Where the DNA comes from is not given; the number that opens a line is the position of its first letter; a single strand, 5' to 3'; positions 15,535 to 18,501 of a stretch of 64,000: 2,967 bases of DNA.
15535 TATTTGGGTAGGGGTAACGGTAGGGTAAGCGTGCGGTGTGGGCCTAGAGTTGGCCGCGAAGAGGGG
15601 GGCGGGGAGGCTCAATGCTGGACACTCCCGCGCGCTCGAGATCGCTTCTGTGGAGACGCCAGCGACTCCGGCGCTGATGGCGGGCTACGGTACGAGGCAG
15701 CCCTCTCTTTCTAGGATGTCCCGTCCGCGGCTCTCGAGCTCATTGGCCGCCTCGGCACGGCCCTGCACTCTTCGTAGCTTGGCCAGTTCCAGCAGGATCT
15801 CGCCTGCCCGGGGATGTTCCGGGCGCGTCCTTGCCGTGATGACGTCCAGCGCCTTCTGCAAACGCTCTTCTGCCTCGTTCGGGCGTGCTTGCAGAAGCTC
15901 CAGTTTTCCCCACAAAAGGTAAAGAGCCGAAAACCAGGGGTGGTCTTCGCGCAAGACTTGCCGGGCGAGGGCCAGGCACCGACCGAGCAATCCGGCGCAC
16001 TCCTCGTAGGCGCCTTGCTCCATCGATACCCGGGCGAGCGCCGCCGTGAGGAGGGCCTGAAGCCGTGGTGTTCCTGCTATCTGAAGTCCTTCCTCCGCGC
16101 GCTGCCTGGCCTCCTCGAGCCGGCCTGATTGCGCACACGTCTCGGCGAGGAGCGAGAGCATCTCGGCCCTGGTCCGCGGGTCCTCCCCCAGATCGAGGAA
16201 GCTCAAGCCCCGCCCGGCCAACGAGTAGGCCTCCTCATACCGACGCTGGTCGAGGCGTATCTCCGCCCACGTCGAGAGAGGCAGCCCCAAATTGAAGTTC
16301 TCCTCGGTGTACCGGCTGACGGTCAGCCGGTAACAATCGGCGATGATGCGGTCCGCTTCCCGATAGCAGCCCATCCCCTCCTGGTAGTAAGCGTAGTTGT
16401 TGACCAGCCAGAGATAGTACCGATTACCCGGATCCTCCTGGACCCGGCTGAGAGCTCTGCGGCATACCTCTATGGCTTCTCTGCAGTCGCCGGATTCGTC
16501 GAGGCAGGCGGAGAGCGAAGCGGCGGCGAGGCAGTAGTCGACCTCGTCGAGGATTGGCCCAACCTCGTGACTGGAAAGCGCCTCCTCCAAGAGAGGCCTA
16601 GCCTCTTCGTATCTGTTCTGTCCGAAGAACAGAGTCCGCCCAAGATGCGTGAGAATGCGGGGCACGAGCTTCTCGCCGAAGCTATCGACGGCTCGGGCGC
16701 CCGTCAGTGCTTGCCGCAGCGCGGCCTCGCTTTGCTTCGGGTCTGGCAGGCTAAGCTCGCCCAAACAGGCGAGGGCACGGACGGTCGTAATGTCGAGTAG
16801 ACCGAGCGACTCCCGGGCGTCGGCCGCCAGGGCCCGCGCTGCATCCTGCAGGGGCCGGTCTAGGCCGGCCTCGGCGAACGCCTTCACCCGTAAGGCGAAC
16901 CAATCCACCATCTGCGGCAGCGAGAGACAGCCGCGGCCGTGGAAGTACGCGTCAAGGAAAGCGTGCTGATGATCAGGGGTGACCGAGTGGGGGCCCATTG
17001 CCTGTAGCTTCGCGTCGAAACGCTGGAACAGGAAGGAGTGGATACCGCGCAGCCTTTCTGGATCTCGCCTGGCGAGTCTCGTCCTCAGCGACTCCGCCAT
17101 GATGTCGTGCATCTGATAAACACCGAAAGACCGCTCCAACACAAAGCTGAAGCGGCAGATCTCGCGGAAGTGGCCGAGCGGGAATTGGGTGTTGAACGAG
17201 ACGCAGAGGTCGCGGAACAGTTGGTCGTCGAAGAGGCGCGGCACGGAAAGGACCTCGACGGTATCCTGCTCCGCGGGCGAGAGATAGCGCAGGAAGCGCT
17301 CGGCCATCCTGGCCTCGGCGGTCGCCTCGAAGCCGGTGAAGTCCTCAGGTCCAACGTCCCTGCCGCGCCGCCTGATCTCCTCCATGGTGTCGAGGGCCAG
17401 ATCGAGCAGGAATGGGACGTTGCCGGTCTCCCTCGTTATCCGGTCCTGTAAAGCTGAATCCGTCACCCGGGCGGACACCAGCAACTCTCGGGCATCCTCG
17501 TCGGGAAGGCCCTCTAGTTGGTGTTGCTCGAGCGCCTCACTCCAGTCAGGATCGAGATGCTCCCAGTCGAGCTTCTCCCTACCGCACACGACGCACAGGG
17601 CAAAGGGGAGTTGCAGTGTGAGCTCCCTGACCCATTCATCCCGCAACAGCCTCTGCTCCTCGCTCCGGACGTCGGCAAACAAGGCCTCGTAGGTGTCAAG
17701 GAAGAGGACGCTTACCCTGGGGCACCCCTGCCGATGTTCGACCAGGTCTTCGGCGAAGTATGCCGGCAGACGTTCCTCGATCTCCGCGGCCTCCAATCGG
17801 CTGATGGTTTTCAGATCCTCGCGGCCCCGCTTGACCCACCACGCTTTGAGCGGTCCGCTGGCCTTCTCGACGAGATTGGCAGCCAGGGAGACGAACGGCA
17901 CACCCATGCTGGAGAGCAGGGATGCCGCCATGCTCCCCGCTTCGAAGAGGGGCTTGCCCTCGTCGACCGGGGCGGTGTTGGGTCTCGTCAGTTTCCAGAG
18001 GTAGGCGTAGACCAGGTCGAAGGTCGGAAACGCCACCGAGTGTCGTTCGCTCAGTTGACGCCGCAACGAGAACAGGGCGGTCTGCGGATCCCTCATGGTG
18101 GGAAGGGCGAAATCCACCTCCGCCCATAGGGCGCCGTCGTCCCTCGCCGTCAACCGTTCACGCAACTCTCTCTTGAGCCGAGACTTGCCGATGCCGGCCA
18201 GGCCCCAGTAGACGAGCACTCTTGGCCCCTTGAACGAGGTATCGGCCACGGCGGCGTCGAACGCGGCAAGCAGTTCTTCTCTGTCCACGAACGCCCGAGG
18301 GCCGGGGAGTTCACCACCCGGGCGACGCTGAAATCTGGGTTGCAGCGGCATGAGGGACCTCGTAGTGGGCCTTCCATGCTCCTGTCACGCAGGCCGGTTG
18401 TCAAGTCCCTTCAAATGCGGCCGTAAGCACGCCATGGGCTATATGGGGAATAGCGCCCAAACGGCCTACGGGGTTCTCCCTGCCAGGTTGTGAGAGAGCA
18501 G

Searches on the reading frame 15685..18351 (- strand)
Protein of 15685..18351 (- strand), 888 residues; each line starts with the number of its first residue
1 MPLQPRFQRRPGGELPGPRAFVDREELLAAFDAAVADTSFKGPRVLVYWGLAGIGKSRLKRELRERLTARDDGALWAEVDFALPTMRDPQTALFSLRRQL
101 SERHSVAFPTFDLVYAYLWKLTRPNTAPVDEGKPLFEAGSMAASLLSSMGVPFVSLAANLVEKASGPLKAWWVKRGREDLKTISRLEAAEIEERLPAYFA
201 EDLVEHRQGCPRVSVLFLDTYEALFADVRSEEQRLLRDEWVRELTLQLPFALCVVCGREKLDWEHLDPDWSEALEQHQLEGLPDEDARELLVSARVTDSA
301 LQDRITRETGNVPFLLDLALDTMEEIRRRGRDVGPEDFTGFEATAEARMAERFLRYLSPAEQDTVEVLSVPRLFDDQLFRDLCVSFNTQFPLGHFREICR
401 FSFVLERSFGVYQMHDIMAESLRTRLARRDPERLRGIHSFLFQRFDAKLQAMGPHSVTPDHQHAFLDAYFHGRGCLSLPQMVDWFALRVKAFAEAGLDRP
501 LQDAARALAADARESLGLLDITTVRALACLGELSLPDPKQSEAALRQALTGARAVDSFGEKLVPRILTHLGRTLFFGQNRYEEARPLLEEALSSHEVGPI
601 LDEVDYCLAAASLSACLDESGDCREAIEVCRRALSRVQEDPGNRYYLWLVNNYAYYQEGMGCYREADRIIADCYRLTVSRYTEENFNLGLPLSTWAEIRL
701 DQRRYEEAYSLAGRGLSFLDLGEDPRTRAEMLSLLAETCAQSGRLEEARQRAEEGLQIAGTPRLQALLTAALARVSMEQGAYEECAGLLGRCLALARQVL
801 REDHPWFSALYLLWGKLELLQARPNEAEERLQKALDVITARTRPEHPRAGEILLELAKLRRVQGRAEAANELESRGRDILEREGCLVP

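Call 8: search_protein_families(library=pfam, max_evalue=0.01, proteins=[window:15685-18351:-])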
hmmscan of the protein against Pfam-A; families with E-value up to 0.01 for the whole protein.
window:15685-18351:- (888 aa): 10 families
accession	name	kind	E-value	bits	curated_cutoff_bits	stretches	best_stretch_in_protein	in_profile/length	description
PF13424.12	TPR_12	-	1.1e-21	77.3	30.1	4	771-837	8-74/77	Tetratricopeptide repeat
PF13374.12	TPR_10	-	4.8e-09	36.4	27.5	1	566-596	4-33/42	Tetratricopeptide repeat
PF17874.7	TPR_MalT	-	1.1e-06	28.6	45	2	620-798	14-193/336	MalT-like TPR region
PF14559.12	TPR_19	-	1e-05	26.2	25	1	700-770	2-67/68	Tetratricopeptide repeat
PF13191.12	AAA_16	-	3.1e-05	25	32.6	1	21-105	2-87/167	AAA ATPase domain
PF07719.23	TPR_2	-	4.3e-05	23.7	27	0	730-759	2-31/34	Tetratricopeptide repeat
PF13176.12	TPR_7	-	4.8e-05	23.6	27.9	0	770-799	3-32/36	Tetratricopeptide repeat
PF13181.12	TPR_8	-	0.00028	21.3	25.7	0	565-593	2-29/34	Tetratricopeptide repeat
PF13401.12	AAA_22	-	0.00042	21.1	27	0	42-104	4-62/130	AAA domain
PF13428.12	TPR_14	-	0.0016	19.4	23.5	0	732-761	4-33/44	Tetratricopeptide repeat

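Call 9: find_encoding_contigs(protein=window:15685-18351:-, flank=10000, max_places=6)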
Protein window:15685-18351:- (888 aa): 1 contig read that carries it; 1 place shown.
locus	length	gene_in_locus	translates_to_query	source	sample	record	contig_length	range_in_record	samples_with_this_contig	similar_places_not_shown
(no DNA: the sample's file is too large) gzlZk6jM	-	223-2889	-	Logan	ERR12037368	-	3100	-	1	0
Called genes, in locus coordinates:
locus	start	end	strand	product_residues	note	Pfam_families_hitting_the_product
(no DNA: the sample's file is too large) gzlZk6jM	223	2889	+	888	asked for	PF14559:TPR_19 (faint), PF17874:TPR_MalT (faint), PF13374:TPR_10 (faint), PF13424:TPR_12 (weak)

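Call 10: find_homologous_proteins(query=window:15685-18351:-)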
Query window:15685-18351:- (888 aa): 24 proteins with E <= 0.001 among 8000 candidates.
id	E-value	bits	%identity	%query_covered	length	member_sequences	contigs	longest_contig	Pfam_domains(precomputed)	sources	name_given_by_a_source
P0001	0.0e+0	1998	100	100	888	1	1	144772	PF14559.13,PF17874.8,PF13424.13,PF13374.13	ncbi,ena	-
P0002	0.0e+0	1196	62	100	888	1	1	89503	PF17874.8,PF13424.13,PF24885.2,PF07719.24,PF13191.13,PF13374.13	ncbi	-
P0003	0.0e+0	1190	62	100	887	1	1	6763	PF14559.13,PF17874.8,PF13424.13,PF24885.2,PF07719.24,PF13374.13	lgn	-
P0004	0.0e+0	1178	62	100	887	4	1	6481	PF17874.8,PF13424.13,PF24885.2,PF07719.24,PF13374.13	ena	-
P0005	0.0e+0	1093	59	98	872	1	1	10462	PF14559.13,PF17874.8,PF13424.13,PF24885.2,PF13181.13,PF13374.13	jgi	jgi:tetratricopeptide (TPR) repeat protein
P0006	0.0e+0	1052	57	100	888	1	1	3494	PF14559.13,PF17874.8,PF00515.35,PF13424.13,PF13432.13,PF13428.13,PF13181.13,PF07719.24,PF13374.13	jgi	jgi:tetratricopeptide (TPR) repeat protein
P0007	6.3e-262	890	65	72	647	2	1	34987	PF13424.13,PF13191.13,PF13374.13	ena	-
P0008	1.7e-206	706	44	100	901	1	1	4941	PF13176.13,PF24885.2,PF13428.13,PF13191.13,PF13374.13,PF14559.13,PF17874.8,PF00515.35,PF13424.13,PF13432.13,PF13181.13,PF07719.24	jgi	jgi:tetratricopeptide (TPR) repeat protein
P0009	2.0e-203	696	44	100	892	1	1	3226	PF14559.13,PF17874.8,PF00515.35,PF13424.13,PF13176.13,PF24885.2,PF13432.13,PF13428.13,PF13181.13,PF07719.24,PF13374.13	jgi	jgi:tetratricopeptide (TPR) repeat protein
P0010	1.2e-201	690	43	100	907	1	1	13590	PF14559.13,PF17874.8,PF00515.35,PF13424.13,PF24885.2,PF13428.13,PF13181.13,PF07719.24,PF13374.13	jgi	jgi:tetratricopeptide (TPR) repeat protein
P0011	4.3e-188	646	42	99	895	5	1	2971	PF13176.13,PF24885.2,PF13428.13,PF13374.13,PF14559.13,PF25873.1,PF17874.8,PF00515.35,PF13424.13,PF13432.13,PF13181.13,PF07719.24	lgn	-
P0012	1.2e-113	399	28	99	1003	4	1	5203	PF25063.1,PF13431.13,PF13176.13,PF24885.2,PF13428.13,PF13374.13,PF14559.13,PF17874.8,PF00515.35,PF12895.14,PF13424.13,PF14938.13,PF13432.13,PF13181.13,PF07719.24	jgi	jgi:tetratricopeptide (TPR) repeat protein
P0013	4.4e-108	381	30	99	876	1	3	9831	PF25063.1,PF13431.13,PF09986.16,PF01535.27,PF13176.13,PF24885.2,PF13428.13,PF13374.13,PF14559.13,PF25068.3,PF17874.8,PF00515.35,PF04212.25,PF12895.14,PF13424.13,PF13432.13,PF13181.13,PF07719.24,PF13174.13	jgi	jgi:tetratricopeptide (TPR) repeat protein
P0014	3.4e-106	375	29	99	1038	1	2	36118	PF13431.13,PF09986.16,PF01535.27,PF13176.13,PF24885.2,PF13428.13,PF13374.13,PF14559.13,PF10516.16,PF08631.17,PF17874.8,PF00515.35,PF13424.13,PF14938.13,PF13432.13,PF13181.13,PF12968.14,PF07719.24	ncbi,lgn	-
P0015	4.0e-105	371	37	71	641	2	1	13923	PF13176.13,PF24885.2,PF13428.13,PF25064.2,PF13374.13,PF07721.21,PF14559.13,PF17874.8,PF00515.35,PF13424.13,PF13432.13,PF13181.13,PF07719.24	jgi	jgi:tetratricopeptide (TPR) repeat protein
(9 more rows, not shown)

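Call 11: find_encoding_contigs(protein=P0002, flank=8000, max_places=3)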
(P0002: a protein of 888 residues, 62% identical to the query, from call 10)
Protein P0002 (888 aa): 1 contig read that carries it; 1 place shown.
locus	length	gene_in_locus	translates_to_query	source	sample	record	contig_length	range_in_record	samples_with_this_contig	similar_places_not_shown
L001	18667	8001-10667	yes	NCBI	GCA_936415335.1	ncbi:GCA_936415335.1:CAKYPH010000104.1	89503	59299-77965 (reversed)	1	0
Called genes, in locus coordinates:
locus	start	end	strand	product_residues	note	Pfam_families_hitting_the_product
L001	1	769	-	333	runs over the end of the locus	PF01073:3Beta_HSD (weak), PF01370:Epimerase, PF04321:RmlD_sub_bind (faint), PF05368:NmrA, PF13460:NAD_binding_10, PF16363:GDP_Man_Dehyd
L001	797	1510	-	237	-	PF13298:LigD_N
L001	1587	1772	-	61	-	-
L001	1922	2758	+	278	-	PF00924:MS_channel_2nd, PF21082:MS_channel_3rd (weak)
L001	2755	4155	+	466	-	PF00083:Sugar_tr, PF01306:LacY_symp, PF07690:MFS_1, PF00083:Sugar_tr (weak), PF07690:MFS_1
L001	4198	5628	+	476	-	-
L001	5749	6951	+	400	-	-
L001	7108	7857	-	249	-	PF00702:Hydrolase, PF13419:HAD_2, PF13242:Hydrolase_like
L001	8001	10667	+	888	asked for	PF07719:TPR_2 (faint), PF13191:AAA_16 (weak), PF13374:TPR_10 (faint), PF13424:TPR_12 (weak), PF17874:TPR_MalT, PF24885:TPR_NPHP3 (weak), PF13424:TPR_12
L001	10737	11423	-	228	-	PF02698:DUF218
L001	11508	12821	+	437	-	PF00330:Aconitase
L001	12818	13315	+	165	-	PF00694:Aconitase_C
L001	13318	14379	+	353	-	PF00180:Iso_dh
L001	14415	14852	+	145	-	PF00582:Usp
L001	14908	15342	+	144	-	PF00582:Usp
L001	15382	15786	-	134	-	PF01740:STAS, PF13466:STAS_2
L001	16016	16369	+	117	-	-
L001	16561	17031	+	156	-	PF01325:Fe_dep_repress, PF00392:GntR (faint), PF02742:Fe_dep_repr_C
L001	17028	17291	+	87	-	PF04023:FeoA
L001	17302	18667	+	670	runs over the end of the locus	PF01926:MMR_HSR1, PF02421:FeoB_N, PF17910:FeoB_Cyto, PF07670:Gate, PF07664:FeoB_C, PF07670:Gate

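Call 12: find_encoding_contigs(protein=P0007, flank=8000, max_places=3)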
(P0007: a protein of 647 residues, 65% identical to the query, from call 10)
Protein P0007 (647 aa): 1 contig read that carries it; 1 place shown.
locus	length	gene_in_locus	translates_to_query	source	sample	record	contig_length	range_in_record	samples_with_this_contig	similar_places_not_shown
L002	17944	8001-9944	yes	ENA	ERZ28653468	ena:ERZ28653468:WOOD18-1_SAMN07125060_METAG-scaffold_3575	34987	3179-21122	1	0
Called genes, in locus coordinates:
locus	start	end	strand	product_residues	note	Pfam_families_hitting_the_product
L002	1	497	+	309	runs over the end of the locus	PF01545:Cation_efflux, PF16916:ZT_dimer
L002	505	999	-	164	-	PF09719:C_GCAxxG_C_C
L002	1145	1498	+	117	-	-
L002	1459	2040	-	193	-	-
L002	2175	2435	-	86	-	-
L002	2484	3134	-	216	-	-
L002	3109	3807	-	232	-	-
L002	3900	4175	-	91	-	-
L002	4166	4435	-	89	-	-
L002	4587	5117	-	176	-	-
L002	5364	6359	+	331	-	PF01522:Polysacc_deac_1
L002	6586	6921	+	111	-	PF03551:PadR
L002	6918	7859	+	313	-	-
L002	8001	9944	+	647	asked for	PF13191:AAA_16, PF13374:TPR_10 (faint), PF13424:TPR_12 (weak)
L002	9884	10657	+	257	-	PF17874:TPR_MalT (faint), PF13374:TPR_10 (faint), PF07719:TPR_2 (faint), PF13428:TPR_14 (faint), PF00515:TPR_1 (faint), PF13424:TPR_12, PF14559:TPR_19 (faint), PF13424:TPR_12, +3 more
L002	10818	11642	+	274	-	PF01832:Glucosaminidase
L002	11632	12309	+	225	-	-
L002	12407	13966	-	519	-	-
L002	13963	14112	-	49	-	-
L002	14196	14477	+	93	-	PF02416:TatA_B_E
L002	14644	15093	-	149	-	PF13473:Cupredoxin_1, PF00127:Copper-bind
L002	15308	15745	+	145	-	PF13380:CoA_binding_2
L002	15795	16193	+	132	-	PF00383:dCMP_cyt_deam_1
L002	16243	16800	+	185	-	-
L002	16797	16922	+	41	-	-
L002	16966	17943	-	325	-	PF00248:Aldo_ket_red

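Call 13: find_encoding_contigs(protein=P0005, flank=8000, max_places=3)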
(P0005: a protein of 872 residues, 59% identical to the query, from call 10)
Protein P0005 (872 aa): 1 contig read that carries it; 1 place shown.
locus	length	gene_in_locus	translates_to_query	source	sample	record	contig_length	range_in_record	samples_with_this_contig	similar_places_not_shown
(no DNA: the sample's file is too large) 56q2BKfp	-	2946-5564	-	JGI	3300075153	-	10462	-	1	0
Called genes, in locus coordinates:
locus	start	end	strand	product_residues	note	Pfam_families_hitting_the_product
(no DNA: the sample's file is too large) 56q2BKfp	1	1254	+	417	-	?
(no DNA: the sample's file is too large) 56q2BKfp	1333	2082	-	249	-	PF00702:Hydrolase, PF13419:HAD_2, PF13242:Hydrolase_like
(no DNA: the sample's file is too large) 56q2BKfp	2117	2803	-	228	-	PF02698:DUF218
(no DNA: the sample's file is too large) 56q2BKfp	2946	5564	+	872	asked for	PF13181:TPR_8 (faint), PF24885:TPR_NPHP3 (faint), PF13374:TPR_10 (faint), PF14559:TPR_19 (faint), PF17874:TPR_MalT, PF13424:TPR_12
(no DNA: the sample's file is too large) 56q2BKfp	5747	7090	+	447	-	PF00330:Aconitase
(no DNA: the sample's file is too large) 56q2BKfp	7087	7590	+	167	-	PF00694:Aconitase_C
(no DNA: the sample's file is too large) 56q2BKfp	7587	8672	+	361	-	PF00180:Iso_dh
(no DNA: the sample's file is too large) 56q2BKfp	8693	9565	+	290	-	PF02645:DegV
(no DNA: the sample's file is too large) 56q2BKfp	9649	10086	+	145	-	PF00582:Usp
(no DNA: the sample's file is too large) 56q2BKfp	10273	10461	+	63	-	?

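Call 14: find_encoding_contigs(protein=P0010, flank=8000, max_places=3)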
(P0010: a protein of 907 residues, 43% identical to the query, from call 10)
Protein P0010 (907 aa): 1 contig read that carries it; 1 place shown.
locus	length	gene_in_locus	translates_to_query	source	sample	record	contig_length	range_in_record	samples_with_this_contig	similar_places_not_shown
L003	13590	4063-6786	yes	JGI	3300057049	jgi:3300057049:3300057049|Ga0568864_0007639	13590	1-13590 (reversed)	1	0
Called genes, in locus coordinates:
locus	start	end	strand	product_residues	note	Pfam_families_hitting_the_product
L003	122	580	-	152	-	PF08818:DUF1801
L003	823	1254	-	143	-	PF07366:SnoaL, PF12680:SnoaL_2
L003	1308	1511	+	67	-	-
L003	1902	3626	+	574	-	PF00112:Peptidase_C1, PF18560:Lectin_like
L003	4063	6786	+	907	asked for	PF00515:TPR_1 (faint), PF07719:TPR_2 (faint), PF13181:TPR_8 (faint), PF13374:TPR_10 (faint), PF17874:TPR_MalT, PF17874:TPR_MalT (weak), PF13424:TPR_12, PF24885:TPR_NPHP3 (weak), +2 more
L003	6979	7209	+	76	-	-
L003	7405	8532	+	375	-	-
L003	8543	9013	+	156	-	-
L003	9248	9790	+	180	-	PF15956:DUF4760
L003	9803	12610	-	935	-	PF00486:Trans_reg_C, PF13191:AAA_16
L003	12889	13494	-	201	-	PF00881:Nitroreductase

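Call 30: find_related_loci(query=A1, collection=genome_contigs, flank=8000)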
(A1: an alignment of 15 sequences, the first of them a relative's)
Query A1 (888 aa) in genome_contigs; peptide patterns used: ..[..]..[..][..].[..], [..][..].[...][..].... (x = any residue, [..] = any of these).
487 stretches matched a pattern; 358 encode a relative of the query (tblastn E <= 1e-3); the best 80 are kept; 78 distinct loci.
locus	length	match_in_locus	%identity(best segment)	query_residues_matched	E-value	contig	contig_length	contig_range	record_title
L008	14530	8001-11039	33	1-882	8e-118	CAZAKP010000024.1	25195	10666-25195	MAG TPA_asm: uncultured bacterium isolate SRP098346_co1_22 genome assembly, contig: NODE_1615_length_25195_cov_18.088902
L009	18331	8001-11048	30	3-882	2e-116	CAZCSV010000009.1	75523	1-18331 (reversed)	MAG TPA_asm: uncultured Ignavibacteriaceae bacterium isolate binchicken_co44_166 genome assembly, contig: NODE_671_lengt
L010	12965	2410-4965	29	1-886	1e-109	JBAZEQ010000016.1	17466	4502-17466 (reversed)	MAG: Ignavibacteria bacterium isolate SO_2017_LW3_13 NODE_8817_length_17466_cov_0.891862_LW162_2017, whole genome shotgu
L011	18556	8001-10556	29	1-882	2e-108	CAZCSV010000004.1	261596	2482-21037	MAG TPA_asm: uncultured Ignavibacteriaceae bacterium isolate binchicken_co44_166 genome assembly, contig: NODE_30_length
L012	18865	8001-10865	30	19-888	1e-107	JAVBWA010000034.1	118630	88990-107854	MAG: Syntrophomonas sp. isolate ZNE14_Bin50 all_Scaff011729, whole genome shotgun sequence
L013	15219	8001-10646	33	1-881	5e-107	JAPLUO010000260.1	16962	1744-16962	MAG: candidate division WOR-3 bacterium isolate LacPavin_0920_WC90_MAG_62_12 LacPavin_0920_WC90_scaffold_882998, whole g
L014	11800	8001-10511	28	1-869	7e-107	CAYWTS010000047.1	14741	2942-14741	MAG TPA_asm: uncultured Ignavibacteriales bacterium isolate binchicken_co107_109 genome assembly, contig: NODE_9659_leng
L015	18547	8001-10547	29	1-882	5e-106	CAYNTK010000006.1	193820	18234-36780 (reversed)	MAG TPA_asm: uncultured Ignavibacteriaceae bacterium isolate SRP278314_co2_258 genome assembly, contig: NODE_108_length_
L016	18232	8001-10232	35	21-758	9e-106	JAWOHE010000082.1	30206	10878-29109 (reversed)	MAG: bacterium isolate CWP4-2.bin.134 k191_178314, whole genome shotgun sequence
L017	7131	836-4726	30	1-882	7e-105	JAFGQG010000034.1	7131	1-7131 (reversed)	MAG: bacterium isolate Zod_Metabat.733 k87_2987006, whole genome shotgun sequence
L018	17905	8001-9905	32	1-634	9e-104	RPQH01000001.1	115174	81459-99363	MAG: Ignavibacteriae bacterium isolate metabat2.211 metabat2.211_Contig_420252, whole genome shotgun sequence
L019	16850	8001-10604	27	1-859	3e-103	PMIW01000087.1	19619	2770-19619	MAG: Ignavibacteriae bacterium isolate fen_1279 73.20120600_E3D.161_contig_40161, whole genome shotgun sequence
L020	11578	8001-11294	33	1-869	2e-102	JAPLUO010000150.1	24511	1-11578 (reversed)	MAG: candidate division WOR-3 bacterium isolate LacPavin_0920_WC90_MAG_62_12 LacPavin_0920_WC90_scaffold_1412292, whole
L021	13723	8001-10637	27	1-875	6e-101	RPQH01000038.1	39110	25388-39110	MAG: Ignavibacteriae bacterium isolate metabat2.211 metabat2.211_Contig_420352, whole genome shotgun sequence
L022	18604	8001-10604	28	1-859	5e-100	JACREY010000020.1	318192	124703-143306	MAG: Ignavibacteriae bacterium isolate NC_groundwater_1711_Pr3_B-0.1um_37_88 SR-2_scaffold_141_3642332, whole genome sho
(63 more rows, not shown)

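Call 32: search_protein_families(library=padloc, max_evalue=0.01, proteins=[window:15685-18351:-])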
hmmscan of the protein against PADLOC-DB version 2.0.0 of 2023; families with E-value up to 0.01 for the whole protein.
window:15685-18351:- (888 aa): 0 families

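Call 33: search_protein_families(library=ncbifam, max_evalue=0.01, proteins=[window:15685-18351:-])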
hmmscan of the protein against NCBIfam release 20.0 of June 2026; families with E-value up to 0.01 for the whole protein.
window:15685-18351:- (888 aa): 4 families
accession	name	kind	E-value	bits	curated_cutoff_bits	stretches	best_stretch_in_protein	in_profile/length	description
NF040586.1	FxSxx_TPR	equivalog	5.1e-17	61.6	300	1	560-872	424-747/830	FxSxx-COOH system tetratricopeptide repeat protein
TIGR02917.1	PEP_TPR_lipo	equivalog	7.8e-06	24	312.2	1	724-868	120-252/899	XrtA/PEP-CTERM system TPR-repeat protein PrsT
NF003420.0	PRK04841.1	equivalog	0.00017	19.8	537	1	695-876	458-638/903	HTH-type transcriptional regulator MalT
NF052415.1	T3SS_chap_SctY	equivalog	0.0025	18.3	70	0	574-659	15-91/106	type III secretion apparatus assembly chaperone SctY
